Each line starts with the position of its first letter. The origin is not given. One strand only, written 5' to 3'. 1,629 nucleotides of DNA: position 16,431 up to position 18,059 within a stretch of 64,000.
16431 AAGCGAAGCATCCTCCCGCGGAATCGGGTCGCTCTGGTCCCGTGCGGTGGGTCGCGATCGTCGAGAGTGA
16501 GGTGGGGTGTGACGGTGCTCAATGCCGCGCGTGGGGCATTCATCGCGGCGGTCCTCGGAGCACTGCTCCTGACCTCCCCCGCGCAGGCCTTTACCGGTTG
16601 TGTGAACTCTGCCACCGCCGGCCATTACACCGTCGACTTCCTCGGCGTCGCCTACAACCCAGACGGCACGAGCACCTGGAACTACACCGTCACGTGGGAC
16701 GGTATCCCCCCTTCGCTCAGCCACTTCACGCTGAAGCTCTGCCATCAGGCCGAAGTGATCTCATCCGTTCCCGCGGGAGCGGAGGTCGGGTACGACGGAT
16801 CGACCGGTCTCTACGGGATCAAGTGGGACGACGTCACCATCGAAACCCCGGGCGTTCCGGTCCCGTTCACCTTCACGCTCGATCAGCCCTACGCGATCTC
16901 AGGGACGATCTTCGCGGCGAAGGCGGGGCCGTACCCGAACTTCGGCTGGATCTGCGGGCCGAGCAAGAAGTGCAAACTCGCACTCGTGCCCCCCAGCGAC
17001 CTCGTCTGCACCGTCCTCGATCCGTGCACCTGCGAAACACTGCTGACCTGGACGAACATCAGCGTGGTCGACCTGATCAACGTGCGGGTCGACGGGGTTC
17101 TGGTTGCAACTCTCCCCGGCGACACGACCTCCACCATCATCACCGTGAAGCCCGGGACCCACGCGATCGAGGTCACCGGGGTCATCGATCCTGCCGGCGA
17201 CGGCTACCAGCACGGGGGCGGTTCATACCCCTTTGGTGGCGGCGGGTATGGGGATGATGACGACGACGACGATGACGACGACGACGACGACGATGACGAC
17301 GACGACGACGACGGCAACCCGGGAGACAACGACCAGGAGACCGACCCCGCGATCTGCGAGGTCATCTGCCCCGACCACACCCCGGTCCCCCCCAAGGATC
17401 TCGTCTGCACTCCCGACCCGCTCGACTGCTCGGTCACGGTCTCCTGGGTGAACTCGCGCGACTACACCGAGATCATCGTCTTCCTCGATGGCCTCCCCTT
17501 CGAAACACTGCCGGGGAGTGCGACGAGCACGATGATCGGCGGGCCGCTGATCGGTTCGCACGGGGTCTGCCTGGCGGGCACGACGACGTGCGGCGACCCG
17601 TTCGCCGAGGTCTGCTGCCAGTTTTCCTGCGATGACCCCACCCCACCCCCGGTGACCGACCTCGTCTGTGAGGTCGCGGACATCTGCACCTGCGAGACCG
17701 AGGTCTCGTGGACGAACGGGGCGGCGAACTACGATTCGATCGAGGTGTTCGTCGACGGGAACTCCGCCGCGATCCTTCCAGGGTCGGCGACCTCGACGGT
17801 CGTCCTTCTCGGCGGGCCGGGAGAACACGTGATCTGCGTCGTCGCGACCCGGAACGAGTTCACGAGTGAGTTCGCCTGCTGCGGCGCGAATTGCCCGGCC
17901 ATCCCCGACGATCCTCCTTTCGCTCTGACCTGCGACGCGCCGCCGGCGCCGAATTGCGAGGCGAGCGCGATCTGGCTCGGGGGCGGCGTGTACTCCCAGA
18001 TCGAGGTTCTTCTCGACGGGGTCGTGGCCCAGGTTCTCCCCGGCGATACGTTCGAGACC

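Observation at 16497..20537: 1347-aa secreted protein built from ~12 tandem Cys-rich 88-aa modules plus a dockerin-like tail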

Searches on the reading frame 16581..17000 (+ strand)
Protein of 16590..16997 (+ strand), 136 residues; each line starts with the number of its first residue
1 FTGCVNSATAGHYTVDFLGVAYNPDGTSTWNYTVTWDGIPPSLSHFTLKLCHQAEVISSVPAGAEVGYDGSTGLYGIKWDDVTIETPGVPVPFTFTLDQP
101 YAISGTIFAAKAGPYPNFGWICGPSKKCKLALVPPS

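Call 26: search_protein_families(library=pfam, proteins=[window:16590-16997:+], max_evalue=1)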
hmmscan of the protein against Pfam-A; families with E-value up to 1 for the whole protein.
seq(136 aa): 1 family
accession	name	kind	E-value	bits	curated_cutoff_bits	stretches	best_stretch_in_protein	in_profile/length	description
PF10342.15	Kre9_KNH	-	0.13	13.5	24.6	1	31-55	13-37/94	Kre9/KNH-like N-terminal Ig-like domain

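Call 28: find_homologous_proteins(query=window:16590-16982:+, max_evalue=0.01)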
Query seq(131 aa) (131 aa): 3 proteins with E <= 0.01 among 4 candidates.
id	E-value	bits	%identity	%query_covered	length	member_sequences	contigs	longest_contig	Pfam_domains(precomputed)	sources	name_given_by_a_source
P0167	4.6e-24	103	47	85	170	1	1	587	-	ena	-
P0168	3.3e-20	91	62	52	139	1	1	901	-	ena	-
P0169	3.8e-15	74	44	92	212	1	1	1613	-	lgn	-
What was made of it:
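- Tried and rejected: A word-indexed search with the N-terminal domain returned only 3 fragments (call 28).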

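Call 37: predict_structure(alignment_id=A3)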
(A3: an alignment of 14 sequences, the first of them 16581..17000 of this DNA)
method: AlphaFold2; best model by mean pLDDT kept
length: 140 residues; sequences in the alignment: 14
mean_pLDDT: 91.5   pTM: 0.86
mean pLDDT of the five models: 91.5, 91.2, 90.8, 90.6, 89.7
residues with pLDDT >= 90: 113; 70-90: 18; 50-70: 6; < 50: 3
segments of 3 or more residues with pLDDT < 50: 1-3
pLDDT, mean of each block of 10 residues (from residue 1): 70 97 95 98 94 94 94 94 91 97 94 93 93 77
secondary structure, 60 per line:
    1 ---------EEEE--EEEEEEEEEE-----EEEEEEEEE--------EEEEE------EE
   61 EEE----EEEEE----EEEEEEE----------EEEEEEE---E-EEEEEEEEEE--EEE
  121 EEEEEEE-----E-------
elements in order: E10-13 E16-25 E31-39 E48-52 E59-63 E68-72 E77-83 E94-100 E106-115 E118-127
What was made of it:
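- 16590..16982 (+): N-terminal head domain, aa 32-162. It is a 10-strand beta-sandwich with 4 Cys and no Pfam or NCBIfam family. AlphaFold pLDDT 91.5 (call 37).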

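Call 64: fold_search(model_id=the predicted structure, library=pdb)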
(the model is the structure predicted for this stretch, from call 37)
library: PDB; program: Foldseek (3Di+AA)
matches with E <= 10: 1526; with E <= 0.001: 0
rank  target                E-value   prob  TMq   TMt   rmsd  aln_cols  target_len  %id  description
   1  4mdr_A                1.2e-03  1.00  0.44  0.27  13.2       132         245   13  Crystal structure of adaptor protein complex 4 (AP-4) mu4 subunit C-terminal domain D190A mutant, in complex with a so (released 2014-03-12)
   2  8xfo_A                6.2e-03  1.00  0.49  0.13   9.6       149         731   11  Cryo-EM structure of integrin ITGAV, ITGB3 and CYCLO (RGDFK) complex, conformation 2 (released 2024-12-18)
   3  1ayo_A                6.2e-03  0.99  0.41  0.43   6.8       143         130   16  RECEPTOR BINDING DOMAIN OF BOVINE ALPHA-2-MACROGLOBULIN (released 1998-11-25)
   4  7wrk                  8.5e-03  1.00  0.50  0.44   7.4       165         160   11  Structure of hypothetical protein TTHA1873 from Thermus thermophilus (released 2022-03-09)
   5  7wwo_A                9.0e-03  1.00  0.50  0.46   6.7       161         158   10  Dimer form of hypothetical protein TTHA1873 from Thermus thermophilus (released 2022-03-09)
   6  6ezr_A                9.0e-03  1.00  0.48  0.14   5.3       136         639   10  Crystal structure of GH20 Exo beta-N-Acetylglucosaminidase from Vibrio harveyi (released 2018-12-12)
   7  1iu1_A                9.5e-03  0.98  0.38  0.42   7.8       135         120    5  Crystal structure of human gamma1-adaptin ear domain (released 2002-07-10)
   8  4yn3_A                1.0e-02  0.99  0.36  0.11   4.9       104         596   13  Crystal structure of Cucumisin complex with pro-peptide (released 2016-03-09)
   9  1edy_A                1.0e-02  0.97  0.40  0.41   6.8       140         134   11  CRYSTAL STRUCTURE OF RAT ALPHA 1-MACROGLOBULIN RECEPTOR BINDING DOMAIN (released 2000-12-01)
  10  9ll2_A                1.1e-02  0.99  0.37  0.45   7.4       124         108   11  Crystal structure of the Helicobacter pylori copper resistance determinant CrdA in the apo form (released 2025-11-19)
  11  2dwx_A                1.1e-02  0.99  0.42  0.45   5.6       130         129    9  Co-crystal Structure Analysis of GGA1-GAE with the WNSF motif (released 2007-04-17)
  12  3l81_A                1.1e-02  1.00  0.45  0.27  11.8       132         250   13  Crystal structure of adaptor protein complex 4 (AP-4) mu4 subunit C-terminal domain, in complex with a sorting peptide (released 2010-06-02)
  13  7wwn                  1.2e-02  1.00  0.50  0.45   7.0       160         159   11  Structure of hypothetical protein TTHA1873 from Thermus thermophilus with Potassium mercuric iodide (released 2022-04-06)
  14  8um6_A                1.3e-02  1.00  0.47  0.51   5.1       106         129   13  Structure of copper bound to YcnI W137F (released 2024-02-07)
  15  8b6l_F                1.3e-02  0.99  0.43  0.40   5.1       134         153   14  Subtomogram average of the human Sec61-TRAP-OSTA-translocon (released 2022-12-07)
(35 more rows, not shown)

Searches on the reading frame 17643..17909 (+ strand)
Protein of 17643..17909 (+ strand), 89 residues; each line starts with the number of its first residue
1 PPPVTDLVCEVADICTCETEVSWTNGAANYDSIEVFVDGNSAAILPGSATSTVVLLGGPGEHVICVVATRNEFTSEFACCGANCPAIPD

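Call 17: search_solved_structures(query=A2, max_evalue=10, show_alignments=2)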
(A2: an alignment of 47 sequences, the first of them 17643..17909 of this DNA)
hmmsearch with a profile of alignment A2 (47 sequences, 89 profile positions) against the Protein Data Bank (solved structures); distinct sequences matched with E-value up to 10: 9.
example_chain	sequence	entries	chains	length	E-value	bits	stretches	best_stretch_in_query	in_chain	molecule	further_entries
6q9m_A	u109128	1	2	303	0.00055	23.1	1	14-82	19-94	RIM-binding protein, isoform F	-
2d86_A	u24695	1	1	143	0.68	13.1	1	9-81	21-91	Vav-3 protein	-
7t82_E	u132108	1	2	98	0.71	13.1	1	16-73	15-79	Centyrin S26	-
4u3h_A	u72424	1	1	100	0.78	12.9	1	12-71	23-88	FN3con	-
2qk4_A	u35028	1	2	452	0.93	12.7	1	3-52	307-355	Trifunctional purine biosynthetic protein adenosine-3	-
1uqx_A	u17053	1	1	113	1.6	12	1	23-55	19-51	LECTIN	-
2chh_A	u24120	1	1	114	1.6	12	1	23-55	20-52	PROTEIN RSC3288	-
5l2h_A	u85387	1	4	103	1.8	11.8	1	14-70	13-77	Centyrin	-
7t87_C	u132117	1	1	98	1.8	11.8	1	15-69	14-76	Centyrin S17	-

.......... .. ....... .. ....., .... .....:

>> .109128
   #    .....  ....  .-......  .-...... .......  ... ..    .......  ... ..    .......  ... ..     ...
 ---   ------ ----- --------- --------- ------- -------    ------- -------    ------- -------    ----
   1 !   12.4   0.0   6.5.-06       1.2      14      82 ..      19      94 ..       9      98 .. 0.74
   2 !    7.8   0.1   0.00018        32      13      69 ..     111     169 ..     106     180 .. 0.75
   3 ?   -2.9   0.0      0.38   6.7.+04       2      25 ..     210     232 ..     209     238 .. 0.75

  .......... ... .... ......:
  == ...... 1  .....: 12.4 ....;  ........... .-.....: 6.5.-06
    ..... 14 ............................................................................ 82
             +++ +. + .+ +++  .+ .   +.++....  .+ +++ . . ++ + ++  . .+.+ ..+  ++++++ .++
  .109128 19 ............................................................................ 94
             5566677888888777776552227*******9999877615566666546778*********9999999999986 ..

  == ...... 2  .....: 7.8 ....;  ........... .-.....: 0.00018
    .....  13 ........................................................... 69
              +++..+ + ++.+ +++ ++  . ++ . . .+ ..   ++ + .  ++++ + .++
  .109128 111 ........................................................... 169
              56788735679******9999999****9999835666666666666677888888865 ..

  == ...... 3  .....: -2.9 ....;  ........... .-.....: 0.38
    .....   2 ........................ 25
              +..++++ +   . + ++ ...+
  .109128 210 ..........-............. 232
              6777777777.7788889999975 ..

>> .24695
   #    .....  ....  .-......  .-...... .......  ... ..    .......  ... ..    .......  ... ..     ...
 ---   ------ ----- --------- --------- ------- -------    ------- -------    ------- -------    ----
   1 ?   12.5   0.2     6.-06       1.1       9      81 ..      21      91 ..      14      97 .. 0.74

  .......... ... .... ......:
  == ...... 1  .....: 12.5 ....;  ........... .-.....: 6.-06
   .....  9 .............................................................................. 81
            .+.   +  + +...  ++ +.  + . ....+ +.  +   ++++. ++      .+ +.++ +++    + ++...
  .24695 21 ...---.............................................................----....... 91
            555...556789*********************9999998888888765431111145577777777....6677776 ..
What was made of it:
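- On Fibronectin type III (Fn3) fold / Pfam PF00041: The unit profile hits RIM-BP FN3 at E 5.5e-4 (call 17).
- Tried and rejected: The PA-IIL-type lectins reappear only at E 1.6 in the PDB profile search (call 17).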

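Call 22: search_protein_representatives(alignment_id=A2)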
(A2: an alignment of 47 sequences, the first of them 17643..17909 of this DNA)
Query: 47 sequences, 89 profile positions. Proteins with E-value up to 0.001 (for the whole library): 1528; up to 1e-10: 606; up to 1e-30: 169. The best 150 are listed.
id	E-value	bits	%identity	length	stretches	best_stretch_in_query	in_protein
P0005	0.0e+00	1634.6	-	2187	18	2-89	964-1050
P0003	0.0e+00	1218.4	-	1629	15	3-89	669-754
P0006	0.0e+00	1077.4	-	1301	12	2-88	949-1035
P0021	0.0e+00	988.1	-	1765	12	2-89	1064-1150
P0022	7.7e-274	900.8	-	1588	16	2-87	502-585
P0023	1.4e-268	884.0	-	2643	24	2-88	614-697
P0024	8.6e-241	794.9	-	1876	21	3-88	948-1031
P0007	5.9e-228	753.8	-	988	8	2-88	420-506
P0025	5.5e-181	603.2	-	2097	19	3-83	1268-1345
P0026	7.9e-175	583.5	-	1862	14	3-83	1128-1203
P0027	1.9e-159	534.2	-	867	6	1-88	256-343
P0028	9.3e-153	512.7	-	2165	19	3-88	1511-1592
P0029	8.6e-150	503.2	-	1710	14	3-82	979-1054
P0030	1.1e-143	483.7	-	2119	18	7-88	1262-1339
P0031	2.5e-141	476.1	-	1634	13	2-81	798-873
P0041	9.5e-117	397.3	-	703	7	1-83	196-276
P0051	1.7e-100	345.3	-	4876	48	5-53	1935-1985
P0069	2.9e-68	241.9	-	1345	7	4-84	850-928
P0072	5.1e-64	228.3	-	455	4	3-83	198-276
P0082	4.4e-55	199.7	-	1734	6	3-83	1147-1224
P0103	1.8e-47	175.3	-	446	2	2-87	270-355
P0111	1.1e-45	169.6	-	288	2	1-87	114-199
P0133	4.1e-41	154.9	-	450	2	3-87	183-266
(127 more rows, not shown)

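Call 26: search_protein_families(library=pfam, proteins=[P0133, P0103, P0111, P0072, P0069, P0021, P0041, P0082], max_evalue=1)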
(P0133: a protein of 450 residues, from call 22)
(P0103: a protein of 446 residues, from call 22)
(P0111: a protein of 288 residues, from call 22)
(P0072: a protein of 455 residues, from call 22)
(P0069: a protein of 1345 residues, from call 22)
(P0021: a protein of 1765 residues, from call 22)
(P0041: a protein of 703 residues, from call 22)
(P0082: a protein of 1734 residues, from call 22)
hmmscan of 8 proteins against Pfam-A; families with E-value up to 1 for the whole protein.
P0133 (450 aa): 2 families
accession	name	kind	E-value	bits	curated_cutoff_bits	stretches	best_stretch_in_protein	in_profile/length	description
PF00963.24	Cohesin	-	0.14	12.7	24.1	1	28-84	1-59/139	Cohesin domain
PF00404.24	Dockerin_1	-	0.31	11.7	22.9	1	366-411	2-48/57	Dockerin type I domain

P0103 (446 aa): 1 family
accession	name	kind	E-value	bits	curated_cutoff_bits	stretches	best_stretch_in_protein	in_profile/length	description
PF00963.24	Cohesin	-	8.7e-05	23.2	24.1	1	27-82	4-61/139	Cohesin domain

P0111 (288 aa): 3 families
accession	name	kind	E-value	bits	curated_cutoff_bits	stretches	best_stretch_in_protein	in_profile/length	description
PF13202.12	EF-hand_5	-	0.013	15.4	25.9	1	200-212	5-17/25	EF hand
PF00036.39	EF-hand_1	-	0.1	12.7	25.4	0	200-214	6-20/29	EF hand domain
PF00404.24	Dockerin_1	-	0.97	10.1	22.9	0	203-248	2-48/57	Dockerin type I domain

P0072 (455 aa): 1 family
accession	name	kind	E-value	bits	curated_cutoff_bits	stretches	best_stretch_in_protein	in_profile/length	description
PF00404.24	Dockerin_1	-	0.0001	22.9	22.9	1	370-416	2-49/57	Dockerin type I domain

P0069 (1345 aa): 3 families
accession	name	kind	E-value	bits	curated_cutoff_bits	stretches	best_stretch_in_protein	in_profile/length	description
PF00404.24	Dockerin_1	-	2.5e-10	40.8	22.9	2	27-73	2-49/57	Dockerin type I domain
PF00963.24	Cohesin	-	3.1e-09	37.6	24.1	2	121-226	3-106/139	Cohesin domain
PF13499.12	EF-hand_7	-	0.0013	19.4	30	0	560-576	7-23/67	EF-hand domain pair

P0021 (1765 aa): 6 families
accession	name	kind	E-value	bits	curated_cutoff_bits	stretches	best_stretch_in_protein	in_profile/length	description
PF24269.1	DUF7467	-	1.1e-45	155.6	27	4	596-669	34-114/116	Domain of unknown function (DUF7467)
PF13464.11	RodZ_C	-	6.8e-11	42.4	23.9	1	599-628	7-36/72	RodZ C-terminal domain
PF07472.16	PA-IIL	-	1.4e-06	29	21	0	1346-1375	14-44/107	Fucose-binding lectin II (PA-IIL)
PF15257.11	DUF4590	-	0.00015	22.1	27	0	607-653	22-68/114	Domain of unknown function (DUF4590)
PF00404.24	Dockerin_1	-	0.0011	19.6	22.9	1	1680-1733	2-56/57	Dockerin type I domain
PF21701.3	GLOD4_C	-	0.0051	17.3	27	0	1444-1476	26-58/66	Glyoxalasedomain-containing protein 4-like, C-terminal domain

P0041 (703 aa): 11 families
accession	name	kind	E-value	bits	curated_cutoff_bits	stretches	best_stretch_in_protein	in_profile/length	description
PF00041.27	fn3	-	5.6e-11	42.9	25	1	198-263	2-70/84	Fibronectin type III domain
PF06525.17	SoxE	-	1.9e-07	31.1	21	1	458-509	59-110/149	Sulfocyanin (SoxE) domain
PF24421.1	Ig_J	-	0.00047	20.7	29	0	242-267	65-90/104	Tip attachment protein J, Ig-like domain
PF17957.7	Big_7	-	0.00049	21.1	24.1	0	220-257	29-68/70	Bacterial Ig domain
PF00404.24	Dockerin_1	-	0.00086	19.9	22.9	1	618-664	2-49/57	Dockerin type I domain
PF07495.19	Y_Y_Y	-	0.0029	17.9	26.6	0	240-264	25-49/65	Y_Y_Y domain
PF23662.1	DUF7152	-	0.0082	16.9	27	0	74-91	43-60/100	Domain of unknown function (DUF7152)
PF22196.1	HdrB-like_C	-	0.039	14.4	33.4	0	458-486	7-35/87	HdrB-like C-terminal domain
PF04729.19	ASF1_hist_chap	-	0.32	11.3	27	0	213-268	40-95/154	ASF1 like histone chaperone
PF16990.11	CBM_35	-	0.39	11.5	28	0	375-421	48-100/121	Carbohydrate binding module (family 35)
PF16640.11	Big_3_5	-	0.43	11.6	35.5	0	224-258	29-66/88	Bacterial Ig-like domain (group 3)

P0082 (1734 aa): 3 families
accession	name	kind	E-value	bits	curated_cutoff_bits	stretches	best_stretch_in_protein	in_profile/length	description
PF00404.24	Dockerin_1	-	2.1e-07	31.5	22.9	1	1646-1700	2-56/57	Dockerin type I domain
PF18370.7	RGI_lyase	-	1.4e-05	25.8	27.8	0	1172-1223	34-85/86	Rhamnogalacturonan I lyases beta-sheet domain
PF06525.17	SoxE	-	0.027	14.4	21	0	1583-1619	75-111/149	Sulfocyanin (SoxE) domain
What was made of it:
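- On Fibronectin type III (Fn3) fold / Pfam PF00041: A family member found with the unit profile, P0041, does pass at 42.9 bits against a cut-off of 25 (call 26).
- Sequence links appear in calls 17 and 26.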

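Call 44: list_cluster_members(proteins=[P0069, P0103, P0133, P0041, P0072, P0082, P0024, P0023, P0051, P0016])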
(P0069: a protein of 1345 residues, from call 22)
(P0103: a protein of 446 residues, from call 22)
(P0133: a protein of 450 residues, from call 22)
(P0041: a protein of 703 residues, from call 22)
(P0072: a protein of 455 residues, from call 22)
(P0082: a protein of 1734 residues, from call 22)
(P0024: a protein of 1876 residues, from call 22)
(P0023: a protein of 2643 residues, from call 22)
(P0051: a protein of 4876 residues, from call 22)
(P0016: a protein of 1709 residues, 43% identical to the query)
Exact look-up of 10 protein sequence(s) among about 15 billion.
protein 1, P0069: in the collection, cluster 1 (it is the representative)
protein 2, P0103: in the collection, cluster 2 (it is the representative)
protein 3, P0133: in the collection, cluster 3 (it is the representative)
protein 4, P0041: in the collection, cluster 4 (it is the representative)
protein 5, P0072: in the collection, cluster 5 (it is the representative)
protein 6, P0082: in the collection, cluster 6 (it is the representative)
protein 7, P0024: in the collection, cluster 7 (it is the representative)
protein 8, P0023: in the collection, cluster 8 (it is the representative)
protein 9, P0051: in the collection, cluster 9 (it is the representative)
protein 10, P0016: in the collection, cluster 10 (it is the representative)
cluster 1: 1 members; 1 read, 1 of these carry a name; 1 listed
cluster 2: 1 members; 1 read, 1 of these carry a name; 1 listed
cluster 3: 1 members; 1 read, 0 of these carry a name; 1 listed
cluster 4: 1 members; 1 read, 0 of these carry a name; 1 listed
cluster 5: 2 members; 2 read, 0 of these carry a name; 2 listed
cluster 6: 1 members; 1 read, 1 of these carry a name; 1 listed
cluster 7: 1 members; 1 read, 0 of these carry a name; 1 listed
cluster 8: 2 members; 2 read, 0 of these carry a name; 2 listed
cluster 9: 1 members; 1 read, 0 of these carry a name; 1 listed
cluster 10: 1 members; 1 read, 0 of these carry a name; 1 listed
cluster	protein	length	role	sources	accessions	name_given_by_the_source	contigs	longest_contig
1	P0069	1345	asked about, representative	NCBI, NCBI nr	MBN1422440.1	MAG: hypothetical protein JXP34_26930 [Planctomycetes bacterium] | hypothetical protein [Planctomycetota bacterium]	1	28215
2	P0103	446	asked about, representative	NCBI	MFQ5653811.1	MAG: hypothetical protein ACE5GW_03655 [Planctomycetota bacterium]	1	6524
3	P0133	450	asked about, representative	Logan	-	-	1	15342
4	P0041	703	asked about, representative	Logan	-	-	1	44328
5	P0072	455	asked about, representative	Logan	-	-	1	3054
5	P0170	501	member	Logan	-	-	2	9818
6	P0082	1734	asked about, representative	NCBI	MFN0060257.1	MAG: dockerin type I domain-containing protein [Planctomycetota bacterium]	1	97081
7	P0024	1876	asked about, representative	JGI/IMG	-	-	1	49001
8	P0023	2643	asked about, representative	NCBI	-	-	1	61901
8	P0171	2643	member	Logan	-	-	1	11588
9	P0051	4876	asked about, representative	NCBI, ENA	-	-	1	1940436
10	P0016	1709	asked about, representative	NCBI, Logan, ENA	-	-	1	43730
